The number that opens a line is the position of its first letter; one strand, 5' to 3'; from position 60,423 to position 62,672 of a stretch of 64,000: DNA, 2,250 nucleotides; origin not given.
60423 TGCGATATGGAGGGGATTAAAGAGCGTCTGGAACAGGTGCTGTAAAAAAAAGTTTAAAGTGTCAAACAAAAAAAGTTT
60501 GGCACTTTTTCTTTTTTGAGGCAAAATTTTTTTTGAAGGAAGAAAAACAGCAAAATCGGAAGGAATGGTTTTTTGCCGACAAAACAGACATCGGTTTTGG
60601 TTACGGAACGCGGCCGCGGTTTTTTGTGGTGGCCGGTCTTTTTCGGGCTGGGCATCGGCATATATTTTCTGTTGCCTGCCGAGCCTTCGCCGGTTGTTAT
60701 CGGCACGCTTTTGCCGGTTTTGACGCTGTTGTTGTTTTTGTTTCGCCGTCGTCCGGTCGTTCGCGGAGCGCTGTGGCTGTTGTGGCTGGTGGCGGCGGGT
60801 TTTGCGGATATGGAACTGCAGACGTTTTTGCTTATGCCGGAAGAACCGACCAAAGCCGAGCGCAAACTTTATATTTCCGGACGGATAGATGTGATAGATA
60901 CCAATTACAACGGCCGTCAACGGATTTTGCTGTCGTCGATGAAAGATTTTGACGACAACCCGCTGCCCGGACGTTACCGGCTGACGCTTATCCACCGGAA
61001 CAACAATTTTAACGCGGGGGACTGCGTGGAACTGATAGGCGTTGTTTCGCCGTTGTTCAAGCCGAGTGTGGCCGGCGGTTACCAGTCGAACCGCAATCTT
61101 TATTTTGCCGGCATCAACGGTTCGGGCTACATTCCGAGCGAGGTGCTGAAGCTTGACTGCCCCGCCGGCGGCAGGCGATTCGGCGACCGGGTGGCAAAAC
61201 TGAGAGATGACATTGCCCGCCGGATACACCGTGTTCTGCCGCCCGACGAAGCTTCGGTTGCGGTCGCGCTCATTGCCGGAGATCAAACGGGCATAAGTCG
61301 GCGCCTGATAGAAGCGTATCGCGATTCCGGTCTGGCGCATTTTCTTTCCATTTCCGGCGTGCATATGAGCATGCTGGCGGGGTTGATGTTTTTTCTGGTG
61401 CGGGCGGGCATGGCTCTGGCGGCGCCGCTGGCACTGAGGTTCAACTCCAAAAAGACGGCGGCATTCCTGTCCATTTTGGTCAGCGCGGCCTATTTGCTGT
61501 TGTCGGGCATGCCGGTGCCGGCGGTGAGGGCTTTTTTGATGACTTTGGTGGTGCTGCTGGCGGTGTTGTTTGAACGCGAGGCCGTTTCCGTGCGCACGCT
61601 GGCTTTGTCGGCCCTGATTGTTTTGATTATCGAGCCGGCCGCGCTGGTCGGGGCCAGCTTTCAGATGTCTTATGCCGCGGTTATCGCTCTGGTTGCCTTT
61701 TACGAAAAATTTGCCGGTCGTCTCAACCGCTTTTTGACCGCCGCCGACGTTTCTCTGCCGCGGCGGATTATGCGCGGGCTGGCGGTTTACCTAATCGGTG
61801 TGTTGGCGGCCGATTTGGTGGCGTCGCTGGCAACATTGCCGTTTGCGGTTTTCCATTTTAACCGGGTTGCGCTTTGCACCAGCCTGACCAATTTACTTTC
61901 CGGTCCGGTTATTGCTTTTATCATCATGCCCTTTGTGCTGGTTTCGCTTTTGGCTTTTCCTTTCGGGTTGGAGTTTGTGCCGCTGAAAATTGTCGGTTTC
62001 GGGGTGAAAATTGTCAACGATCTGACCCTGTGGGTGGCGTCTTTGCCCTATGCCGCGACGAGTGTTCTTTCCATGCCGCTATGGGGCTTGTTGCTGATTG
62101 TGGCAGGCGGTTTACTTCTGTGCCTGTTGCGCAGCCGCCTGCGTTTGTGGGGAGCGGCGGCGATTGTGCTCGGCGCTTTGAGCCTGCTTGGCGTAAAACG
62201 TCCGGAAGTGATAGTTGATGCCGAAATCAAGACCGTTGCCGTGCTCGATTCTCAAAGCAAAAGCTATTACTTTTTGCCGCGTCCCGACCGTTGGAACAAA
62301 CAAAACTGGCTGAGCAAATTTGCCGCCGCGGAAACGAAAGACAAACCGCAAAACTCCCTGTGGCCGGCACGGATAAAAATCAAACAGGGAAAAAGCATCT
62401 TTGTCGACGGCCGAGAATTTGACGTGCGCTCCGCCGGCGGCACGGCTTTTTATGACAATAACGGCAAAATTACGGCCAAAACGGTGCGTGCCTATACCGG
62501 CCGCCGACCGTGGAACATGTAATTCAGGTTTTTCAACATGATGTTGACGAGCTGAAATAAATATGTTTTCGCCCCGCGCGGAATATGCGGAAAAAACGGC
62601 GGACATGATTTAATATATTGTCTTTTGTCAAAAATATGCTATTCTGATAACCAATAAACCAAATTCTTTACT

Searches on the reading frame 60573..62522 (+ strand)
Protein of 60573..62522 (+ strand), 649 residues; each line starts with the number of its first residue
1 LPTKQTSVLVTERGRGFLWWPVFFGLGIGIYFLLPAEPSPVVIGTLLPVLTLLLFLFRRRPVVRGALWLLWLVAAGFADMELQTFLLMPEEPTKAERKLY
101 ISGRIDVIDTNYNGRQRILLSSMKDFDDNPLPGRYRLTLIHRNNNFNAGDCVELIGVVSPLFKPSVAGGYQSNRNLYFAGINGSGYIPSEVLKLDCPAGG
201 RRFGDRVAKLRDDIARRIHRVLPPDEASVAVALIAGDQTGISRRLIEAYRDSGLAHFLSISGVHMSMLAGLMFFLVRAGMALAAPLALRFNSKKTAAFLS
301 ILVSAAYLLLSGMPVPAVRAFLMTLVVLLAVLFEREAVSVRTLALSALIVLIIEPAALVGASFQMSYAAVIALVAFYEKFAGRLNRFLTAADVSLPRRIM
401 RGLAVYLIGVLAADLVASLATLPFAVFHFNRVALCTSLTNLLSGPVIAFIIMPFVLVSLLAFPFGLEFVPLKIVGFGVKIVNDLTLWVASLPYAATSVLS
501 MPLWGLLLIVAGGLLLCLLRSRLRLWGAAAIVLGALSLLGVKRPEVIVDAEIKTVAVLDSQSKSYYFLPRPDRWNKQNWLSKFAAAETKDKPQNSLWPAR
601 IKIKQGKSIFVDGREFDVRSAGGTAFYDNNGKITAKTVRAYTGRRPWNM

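Call 55: search_protein_families(library=pfam, proteins=[window:60573-62522:+], max_evalue=0.00001)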
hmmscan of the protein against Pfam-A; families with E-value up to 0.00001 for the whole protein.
window:60573-62522:+ (649 aa): 2 families
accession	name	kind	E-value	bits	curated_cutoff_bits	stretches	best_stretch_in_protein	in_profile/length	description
PF03772.21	Competence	-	4.3e-59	200.5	23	1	233-522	1-269/270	Competence protein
PF13567.11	DUF4131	-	9.4e-08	32.4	31.6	1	36-189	2-161/165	Domain of unknown function (DUF4131)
